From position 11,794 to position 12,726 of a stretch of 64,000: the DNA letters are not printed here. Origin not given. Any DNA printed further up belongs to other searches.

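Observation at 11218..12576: tRNA-Leu-adjacent remnant island: orphan HsdR C-terminus followed by a DUF433/DUF5615 pair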

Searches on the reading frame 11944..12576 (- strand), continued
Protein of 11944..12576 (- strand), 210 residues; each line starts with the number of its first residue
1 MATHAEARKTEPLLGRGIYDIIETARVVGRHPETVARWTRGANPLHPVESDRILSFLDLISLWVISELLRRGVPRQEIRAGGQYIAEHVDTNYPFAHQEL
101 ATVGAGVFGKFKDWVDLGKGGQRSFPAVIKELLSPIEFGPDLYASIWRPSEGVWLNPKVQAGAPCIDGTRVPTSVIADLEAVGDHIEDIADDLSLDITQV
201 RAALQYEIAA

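Call 76: search_protein_families(library=pfam, proteins=[L095:1144-4374:-, L095:4371-6380:-, L095:6256-7494:-, L095:10291-11814:+, L095:11310-13079:+, L095:9313-10023:+, L092:6658-7788:+, L092:4542-5516:+, L092:10204-11460:+, L092:9456-9983:-], max_evalue=0.0001)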
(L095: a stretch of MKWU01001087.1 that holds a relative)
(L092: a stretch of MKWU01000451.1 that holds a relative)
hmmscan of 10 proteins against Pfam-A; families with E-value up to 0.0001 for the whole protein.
L095:1144-4374:- (1076 aa): 2 families
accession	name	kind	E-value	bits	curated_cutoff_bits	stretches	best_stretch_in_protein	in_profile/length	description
PF00271.37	Helicase_C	-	4.6e-07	30.5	23.5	1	898-949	60-109/110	Helicase conserved C-terminal domain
PF00270.35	DEAD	-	1.8e-06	28.2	26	0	40-140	13-109/167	DEAD/DEAH box helicase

L095:4371-6380:- (669 aa): 0 families

L095:6256-7494:- (412 aa): 1 family
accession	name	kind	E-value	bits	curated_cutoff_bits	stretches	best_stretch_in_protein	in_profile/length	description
PF19888.4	DUF6361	-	2.5e-66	224.7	25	1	2-400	1-386/388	Family of unknown function (DUF6361)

L095:10291-11814:+ (507 aa): 1 family
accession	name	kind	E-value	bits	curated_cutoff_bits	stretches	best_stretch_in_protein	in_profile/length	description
PF00528.27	BPD_transp_1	-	4.5e-31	108.4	26.4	2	329-500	1-180/184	Binding-protein-dependent transport system inner membrane component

L095:11310-13079:+ (589 aa): 1 family
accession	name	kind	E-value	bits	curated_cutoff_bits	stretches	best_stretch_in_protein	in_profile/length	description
PF09084.16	NMT1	-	9.6e-26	91.4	20.5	1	289-498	2-216/216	NMT1/THI5 like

L095:9313-10023:+ (236 aa): 0 families

L092:6658-7788:+ (376 aa): 0 families

L092:4542-5516:+ (324 aa): 3 families
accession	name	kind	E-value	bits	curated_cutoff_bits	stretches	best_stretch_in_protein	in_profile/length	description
PF07859.19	Abhydrolase_3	-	2e-52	178.5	25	1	94-297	2-209/210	alpha/beta hydrolase fold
PF20434.5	BD-FAE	-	2.1e-15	57.3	26.8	1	89-267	12-203/215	BD-FAE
PF00326.27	Peptidase_S9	-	6.1e-06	26.3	22.6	1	142-319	46-210/213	Prolyl oligopeptidase family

L092:10204-11460:+ (418 aa): 2 families
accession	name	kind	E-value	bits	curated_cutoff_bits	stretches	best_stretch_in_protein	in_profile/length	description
PF01979.26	Amidohydro_1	-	1.4e-43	149.9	25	1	73-395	1-322/345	Amidohydrolase family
PF07969.17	Amidohydro_3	-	6.2e-16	59.4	29.7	2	65-95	1-30/472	Amidohydrolase family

L092:9456-9983:- (175 aa): 0 families

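Call 77: search_protein_families(library=padloc, proteins=[L095:1144-4374:-, L095:4371-6380:-, L095:6256-7494:-, L092:6658-7788:+, L001:8534-9160:-, L001:7331-8053:-], max_evalue=0.00001)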
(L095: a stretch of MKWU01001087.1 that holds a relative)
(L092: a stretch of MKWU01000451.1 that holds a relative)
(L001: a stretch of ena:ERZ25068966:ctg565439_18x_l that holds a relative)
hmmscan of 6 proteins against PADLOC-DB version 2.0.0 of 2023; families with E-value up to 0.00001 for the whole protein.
L095:1144-4374:- (1076 aa): 20 families
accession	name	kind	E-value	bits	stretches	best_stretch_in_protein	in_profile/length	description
PDLC03830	ZacC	-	0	1148.3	1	11-1070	5-1016/1019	-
PDLC04556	PDC-M27C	-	6.7e-22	75.6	1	894-952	745-803/892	-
PDLC04554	PDC-M27C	-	2e-17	60.7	1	896-954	760-818/1217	-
PDLC02621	DrmD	-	3.6e-14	50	1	895-952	566-626/1040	DrmD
PDLC02843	DpdE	-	2.2e-12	43.8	1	907-960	622-675/1091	DpdE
PDLC04555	PDC-M27C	-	2.3e-12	44.4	1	897-952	498-553/656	-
PDLC02572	DrmA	-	5.2e-12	42.5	1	894-974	563-650/1043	DrmA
PDLC02500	BrxHI|BrxHII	-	1.4e-11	41.7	1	906-949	531-573/933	BrxHI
PDLC02633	DrmD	-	5.6e-10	35.8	1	907-955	586-634/839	DrmD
PDLC02840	DpdE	-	6.7e-10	35.9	0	907-952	612-656/1091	DpdE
PDLC02504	BrxHI|BrxHII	-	2.2e-09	33.9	1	907-950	539-582/971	BrxHII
PDLC02619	DrmD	-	5.6e-09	32.7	1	907-950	492-534/872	DrmD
PDLC02623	DrmD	-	7e-09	32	1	905-955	580-629/1040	DrmD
PDLC02634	DrmD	-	1.2e-08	31.2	1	907-958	541-592/900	DrmD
PDLC02632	DrmD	-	1.4e-07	28.4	0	907-950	582-625/662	DrmD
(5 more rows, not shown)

L095:4371-6380:- (669 aa): 1 family
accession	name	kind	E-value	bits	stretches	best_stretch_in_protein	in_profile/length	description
PDLC03829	ZacB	-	6.6e-161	535.1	1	37-666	1-583/586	-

L095:6256-7494:- (412 aa): 1 family
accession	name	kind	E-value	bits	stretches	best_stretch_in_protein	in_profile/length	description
PDLC03828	ZacA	-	3.2e-124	413.5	1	1-403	1-395/396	-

L092:6658-7788:+ (376 aa): 0 families

L001:8534-9160:- (208 aa): 0 families

L001:7331-8053:- (240 aa): 0 families

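Call 80: search_protein_families(library=pfam, proteins=[L146:508-2049:+, L146:2046-3419:+, L146:3416-6367:+, L148:433-1692:+, L148:1738-3282:+, L148:4146-4694:+, L148:4679-7276:+, L102:1470-2999:+, L122:4120-5685:-, L122:2903-4123:-], max_evalue=0.0001)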
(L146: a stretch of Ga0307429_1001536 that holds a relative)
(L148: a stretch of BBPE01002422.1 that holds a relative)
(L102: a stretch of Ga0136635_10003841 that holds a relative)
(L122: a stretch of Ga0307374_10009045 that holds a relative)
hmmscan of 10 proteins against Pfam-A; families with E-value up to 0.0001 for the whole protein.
L146:508-2049:+ (513 aa): 2 families
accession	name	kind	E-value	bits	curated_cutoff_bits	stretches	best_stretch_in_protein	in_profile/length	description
PF02384.22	N6_Mtase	-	6.4e-93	311.9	20.4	1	161-477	3-310/311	N-6 DNA Methylase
PF12161.14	HsdM_N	-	4.6e-25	89.2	24.5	1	15-147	1-133/135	HsdM N-terminal domain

L146:2046-3419:+ (457 aa): 1 family
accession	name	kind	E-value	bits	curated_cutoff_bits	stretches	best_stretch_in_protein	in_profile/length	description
PF01420.25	Methylase_S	-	5.2e-24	85.8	22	1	246-434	1-168/168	Type I restriction modification DNA specificity domain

L146:3416-6367:+ (983 aa): 4 families
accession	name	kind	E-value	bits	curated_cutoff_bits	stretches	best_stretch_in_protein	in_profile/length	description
PF18766.7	SWI2_SNF2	-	1.5e-65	221.4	26.7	1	272-491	1-213/221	SWI2/SNF2 ATPase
PF04313.20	HSDR_N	-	1e-25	91.2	25.1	1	35-214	15-191/198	Type I restriction enzyme R protein N terminus (HSDR_N)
PF04851.21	ResIII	-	2.8e-24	86.3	22.5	1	267-426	2-163/164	Type III restriction enzyme, res subunit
PF22679.2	T1R_D3-like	-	9.3e-17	62.3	27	1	554-666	55-156/158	Type I restriction enzyme subunit R domain 3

L148:433-1692:+ (419 aa): 1 family
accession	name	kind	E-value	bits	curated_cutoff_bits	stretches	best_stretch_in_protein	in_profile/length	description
PF01420.25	Methylase_S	-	5.8e-19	69.4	22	2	63-187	42-154/168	Type I restriction modification DNA specificity domain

L148:1738-3282:+ (514 aa): 4 families
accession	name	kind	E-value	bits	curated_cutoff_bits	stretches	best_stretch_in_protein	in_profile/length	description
PF02384.22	N6_Mtase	-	1.1e-61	209.3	20.4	1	176-483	5-308/311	N-6 DNA Methylase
PF12161.14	HsdM_N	-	1.7e-09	38.9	24.5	1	15-125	2-102/135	HsdM N-terminal domain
PF07669.17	Eco57I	-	8.8e-08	32.9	25.3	1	301-393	70-171/171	Eco57I restriction-modification methylase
PF01170.24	UPF0020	-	8.7e-06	26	22.3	1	206-326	18-142/197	RMKL-like, methyltransferase domain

L148:4146-4694:+ (182 aa): 0 families

L148:4679-7276:+ (865 aa): 4 families
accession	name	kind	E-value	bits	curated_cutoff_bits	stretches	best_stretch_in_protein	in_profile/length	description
PF13603.12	tRNA-synt_1_2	-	2.9e-66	222.9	25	1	256-442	1-184/185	Leucyl-tRNA synthetase, editing domain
PF00133.28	tRNA-synt_1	-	1.5e-44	152.9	22.7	2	49-260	1-226/414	tRNA synthetases class I (I, L, M and V)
PF09334.17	tRNA-synt_1g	-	4e-33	115.2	20.1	1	76-221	6-160/391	tRNA synthetases class I (M)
PF08264.19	Anticodon_1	-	3.6e-26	92.2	25.1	1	704-827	1-143/148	Anticodon-binding domain of tRNA ligase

L102:1470-2999:+ (509 aa): 4 families
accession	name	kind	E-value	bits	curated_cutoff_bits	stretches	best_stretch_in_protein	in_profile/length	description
PF02384.22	N6_Mtase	-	5.3e-65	220.2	20.4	1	145-434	3-276/311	N-6 DNA Methylase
PF12161.14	HsdM_N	-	3.1e-11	44.5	24.5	1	27-132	1-133/135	HsdM N-terminal domain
PF01170.24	UPF0020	-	4.4e-06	27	22.3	1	177-285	17-134/197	RMKL-like, methyltransferase domain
PF07669.17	Eco57I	-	7.6e-05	23.3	25.3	0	269-368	71-167/171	Eco57I restriction-modification methylase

L122:4120-5685:- (521 aa): 5 families
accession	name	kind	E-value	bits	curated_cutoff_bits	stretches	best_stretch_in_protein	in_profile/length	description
PF02384.22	N6_Mtase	-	5e-83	279.4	20.4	1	152-483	3-311/311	N-6 DNA Methylase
PF12161.14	HsdM_N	-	5.2e-20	72.9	24.5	1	16-139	2-131/135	HsdM N-terminal domain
PF05175.20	MTS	-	3e-06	27.4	23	1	186-285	22-112/170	Methyltransferase small domain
PF07669.17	Eco57I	-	5.8e-05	23.7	25.3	0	256-361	57-168/171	Eco57I restriction-modification methylase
PF01170.24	UPF0020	-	8.5e-05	22.8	22.3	0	197-282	31-132/197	RMKL-like, methyltransferase domain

L122:2903-4123:- (406 aa): 1 family
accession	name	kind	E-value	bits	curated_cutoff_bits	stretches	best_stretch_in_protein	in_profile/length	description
PF01420.25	Methylase_S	-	6.6e-28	98.5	22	2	60-176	56-167/168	Type I restriction modification DNA specificity domain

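Call 84: search_protein_families(library=pfam, proteins=[L109:4373-7894:+, L099:337-3855:+, L109:2236-2802:+, L109:2956-4269:+, L109:1034-2239:+, L109:9234-10406:+, L099:5308-6126:+, L128:7-1767:-, L112:5005-7827:-, L112:3683-5008:-], max_evalue=0.0001)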
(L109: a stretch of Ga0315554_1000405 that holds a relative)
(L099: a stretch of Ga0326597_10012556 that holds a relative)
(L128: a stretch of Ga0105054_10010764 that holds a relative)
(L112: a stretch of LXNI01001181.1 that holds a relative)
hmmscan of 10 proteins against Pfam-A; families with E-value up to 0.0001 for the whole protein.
L109:4373-7894:+ (1173 aa): 6 families
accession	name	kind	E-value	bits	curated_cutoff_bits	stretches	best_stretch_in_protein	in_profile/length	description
PF18766.7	SWI2_SNF2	-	5.1e-24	85.6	26.7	1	280-432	1-145/221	SWI2/SNF2 ATPase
PF04851.21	ResIII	-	2e-12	47.8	22.5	1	277-428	4-148/164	Type III restriction enzyme, res subunit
PF22679.2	T1R_D3-like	-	2.1e-12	48.2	27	1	652-714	92-158/158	Type I restriction enzyme subunit R domain 3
PF04326.19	SLFN_AlbA_2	-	2.7e-12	47.7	25.3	1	1009-1155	1-116/118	Schlafen, AlbA_2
PF04313.20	HSDR_N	-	2.5e-11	44.2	25.1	1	125-212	107-196/198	Type I restriction enzyme R protein N terminus (HSDR_N)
PF00270.35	DEAD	-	2.5e-07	31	26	1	297-434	13-146/167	DEAD/DEAH box helicase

L099:337-3855:+ (1172 aa): 6 families
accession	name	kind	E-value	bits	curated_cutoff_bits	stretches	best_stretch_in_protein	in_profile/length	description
PF18766.7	SWI2_SNF2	-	2.1e-23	83.6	26.7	1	280-433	1-146/221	SWI2/SNF2 ATPase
PF04326.19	SLFN_AlbA_2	-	5.8e-15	56.3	25.3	1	1008-1155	1-117/118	Schlafen, AlbA_2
PF04313.20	HSDR_N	-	8.8e-13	49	25.1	1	125-212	107-196/198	Type I restriction enzyme R protein N terminus (HSDR_N)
PF04851.21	ResIII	-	2.1e-12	47.7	22.5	1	277-428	4-148/164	Type III restriction enzyme, res subunit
PF22679.2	T1R_D3-like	-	9.2e-12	46.1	27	1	650-713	91-158/158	Type I restriction enzyme subunit R domain 3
PF00270.35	DEAD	-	4.9e-08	33.3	26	1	297-436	13-148/167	DEAD/DEAH box helicase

L109:2236-2802:+ (188 aa): 1 family
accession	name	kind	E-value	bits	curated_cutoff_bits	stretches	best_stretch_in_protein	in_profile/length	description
PF07929.16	PRiA4_ORF3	-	1.4e-61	207.6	26.6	1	5-172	2-172/173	Plasmid pRiA4b ORF-3-like protein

L109:2956-4269:+ (437 aa): 2 families
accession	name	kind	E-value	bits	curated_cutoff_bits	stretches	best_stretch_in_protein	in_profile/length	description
PF13635.12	DUF4143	-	1.2e-37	129.6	28.1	1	215-373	1-159/160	Domain of unknown function (DUF4143)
PF13173.12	AAA_14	-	1.9e-21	76.8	27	1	35-153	2-129/129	AAA domain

L109:1034-2239:+ (401 aa): 1 family
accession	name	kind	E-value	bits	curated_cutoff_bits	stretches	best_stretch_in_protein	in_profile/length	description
PF01420.25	Methylase_S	-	5.9e-07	30.3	22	0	129-159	124-154/168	Type I restriction modification DNA specificity domain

L109:9234-10406:+ (390 aa): 1 family
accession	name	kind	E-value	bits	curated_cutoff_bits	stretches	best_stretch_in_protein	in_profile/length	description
PF00149.33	Metallophos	-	2e-11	45.2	21.5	1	25-221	2-191/191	Calcineurin-like phosphoesterase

L099:5308-6126:+ (272 aa): 1 family
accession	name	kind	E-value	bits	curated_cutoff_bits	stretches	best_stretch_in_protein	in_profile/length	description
PF09407.15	AbiEi_1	-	3.1e-32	112.2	22.2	1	75-217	2-141/142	AbiEi antitoxin C-terminal domain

L128:7-1767:- (587 aa): 5 families
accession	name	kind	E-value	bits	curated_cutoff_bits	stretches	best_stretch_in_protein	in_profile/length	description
PF18766.7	SWI2_SNF2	-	3e-27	96.1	26.7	1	150-302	1-144/221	SWI2/SNF2 ATPase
PF04851.21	ResIII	-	4.1e-15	56.5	22.5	1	147-299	4-148/164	Type III restriction enzyme, res subunit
PF04313.20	HSDR_N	-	9.9e-11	42.3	25.1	1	1-86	109-196/198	Type I restriction enzyme R protein N terminus (HSDR_N)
PF22679.2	T1R_D3-like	-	4.1e-10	40.7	27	1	531-580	99-149/158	Type I restriction enzyme subunit R domain 3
PF00270.35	DEAD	-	1.8e-09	38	26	1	167-305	13-146/167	DEAD/DEAH box helicase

L112:5005-7827:- (940 aa): 5 families
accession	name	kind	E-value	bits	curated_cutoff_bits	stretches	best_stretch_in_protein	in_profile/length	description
PF08463.15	EcoEI_R_C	-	1.5e-35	123.1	24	1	764-938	4-162/163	EcoEI R protein C-terminal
PF04851.21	ResIII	-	7.1e-34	117.5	22.5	1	173-358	6-162/164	Type III restriction enzyme, res subunit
PF18766.7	SWI2_SNF2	-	3.9e-17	63.1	26.7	1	175-387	2-187/221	SWI2/SNF2 ATPase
PF00270.35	DEAD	-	8.6e-09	35.8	26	1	173-359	2-161/167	DEAD/DEAH box helicase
PF00271.37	Helicase_C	-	5.7e-06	27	23.5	1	473-576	13-109/110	Helicase conserved C-terminal domain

L112:3683-5008:- (441 aa): 1 family
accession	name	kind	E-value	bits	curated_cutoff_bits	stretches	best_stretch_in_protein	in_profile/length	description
PF01420.25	Methylase_S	-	2.3e-09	38.1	22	0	8-174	3-154/168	Type I restriction modification DNA specificity domain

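Call 95: find_related_loci(query=A4, collection=viral_contigs, flank=6000)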
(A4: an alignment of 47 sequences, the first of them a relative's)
Query A4 (210 aa) in viral_contigs; peptide patterns used: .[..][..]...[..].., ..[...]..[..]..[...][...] (x = any residue, [..] = any of these).
33 stretches matched a pattern; 2 encode a relative of the query (tblastn E <= 1e-3); 2 distinct loci.
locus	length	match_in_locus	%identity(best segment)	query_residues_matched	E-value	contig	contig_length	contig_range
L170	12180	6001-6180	38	150-209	1e-9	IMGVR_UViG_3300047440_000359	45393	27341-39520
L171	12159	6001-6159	33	17-73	2e-5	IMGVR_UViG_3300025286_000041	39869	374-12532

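Call 96: search_dna_similar(query=window:11947-12576:-, collection=plasmids, mode=protein, max_rows=15)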
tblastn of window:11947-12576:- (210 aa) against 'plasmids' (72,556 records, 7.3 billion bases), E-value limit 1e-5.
Records with a match: 8; places in all: 8; records where one place covers at least 80% of the query: 8.
Best place of each record, by identity: <60% 8.
By first word of the organism name: Thermus 2; Paracoccus 1; Methylobacterium 1; Rhizobium 1; Blastomonas 1; Mycobacterium 1; Chondrocystis 1.
By predicted mobility (MOB-suite, as given by PLSDB): non-mobilizable 6; mobilizable 2.
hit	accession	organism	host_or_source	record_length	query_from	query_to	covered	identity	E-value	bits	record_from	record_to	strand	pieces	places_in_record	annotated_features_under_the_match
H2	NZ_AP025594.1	Thermus brockianus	-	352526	16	207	91%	29.2%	8e-11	68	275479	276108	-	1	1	DUF433 domain-containing protein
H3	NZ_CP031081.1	Paracoccus yeei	Homo sapiens,single cell,eye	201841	13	210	94%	28.0%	8e-9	62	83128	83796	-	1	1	DUF433 domain-containing protein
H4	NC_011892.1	Methylobacterium nodulans ORS 2060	-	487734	12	207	93%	25.7%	3e-7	57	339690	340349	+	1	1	helix-turn-helix domain-containing protein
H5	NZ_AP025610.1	Thermus thermophilus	-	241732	16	207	91%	26.1%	5e-6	54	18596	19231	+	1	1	hypothetical protein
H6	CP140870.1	Rhizobium ruizarguesonis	Trifolium pratense,whole organism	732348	14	207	92%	25.6%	8e-7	56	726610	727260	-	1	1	hypothetical protein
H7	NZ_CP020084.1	Blastomonas fulva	Cell culture,microcystis culture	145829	15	207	92%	24.9%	5e-7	57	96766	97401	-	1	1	DUF433 domain-containing protein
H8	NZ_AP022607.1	Mycobacterium branderi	-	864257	10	210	96%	23.9%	1e-5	53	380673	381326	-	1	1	hypothetical protein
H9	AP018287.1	Chondrocystis sp. NIES-4102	-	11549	19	210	91%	24.0%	2e-8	61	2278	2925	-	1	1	hypothetical protein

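Call 97: get_annotated_region(hit=H2, flank=6000)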
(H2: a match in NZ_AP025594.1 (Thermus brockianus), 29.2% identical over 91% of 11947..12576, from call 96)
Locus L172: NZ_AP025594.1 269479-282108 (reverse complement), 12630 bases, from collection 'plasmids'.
description: Thermus brockianus strain SNM4-1 plasmid pTbrSNM4-1b, complete sequence
organism: Thermus brockianus (NCBI taxid 56956)
taxonomy: Bacteria; Deinococcota; Deinococci; Thermales; Thermaceae; Thermus; Thermus brockianus
host: -; source: -; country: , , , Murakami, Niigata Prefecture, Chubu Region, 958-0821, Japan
typing (MOB-suite, as given by PLSDB): non-mobilizable; replicon rep_cluster_1052
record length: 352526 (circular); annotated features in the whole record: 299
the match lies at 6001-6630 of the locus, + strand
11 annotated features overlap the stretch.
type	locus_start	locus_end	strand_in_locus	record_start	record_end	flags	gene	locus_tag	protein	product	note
CDS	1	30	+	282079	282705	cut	-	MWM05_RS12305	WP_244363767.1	S24 family peptidase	-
CDS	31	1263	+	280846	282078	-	-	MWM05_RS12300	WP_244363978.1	hypothetical protein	-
CDS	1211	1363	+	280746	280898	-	-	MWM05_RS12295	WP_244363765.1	hypothetical protein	-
CDS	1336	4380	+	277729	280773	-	dnaE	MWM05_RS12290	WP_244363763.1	DNA polymerase III subunit alpha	GO:0006260 - DNA replication [Evidence IEA]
CDS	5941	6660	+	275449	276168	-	-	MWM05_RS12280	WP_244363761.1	DUF433 domain-containing protein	-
CDS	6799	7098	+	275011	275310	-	-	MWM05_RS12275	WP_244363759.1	hypothetical protein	-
CDS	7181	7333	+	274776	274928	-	-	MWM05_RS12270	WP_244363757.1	hypothetical protein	-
CDS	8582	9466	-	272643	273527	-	-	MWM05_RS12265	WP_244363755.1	ParB/RepB/Spo0J family partition protein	GO:0007059 - chromosome segregation [Evidence IEA]; GO:0000910 - cytokinesis [Evidence IEA]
CDS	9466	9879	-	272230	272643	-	-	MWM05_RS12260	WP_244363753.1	hypothetical protein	-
CDS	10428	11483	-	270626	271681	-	-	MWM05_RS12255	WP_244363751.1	hypothetical protein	-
CDS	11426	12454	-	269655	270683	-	-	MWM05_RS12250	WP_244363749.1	hypothetical protein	-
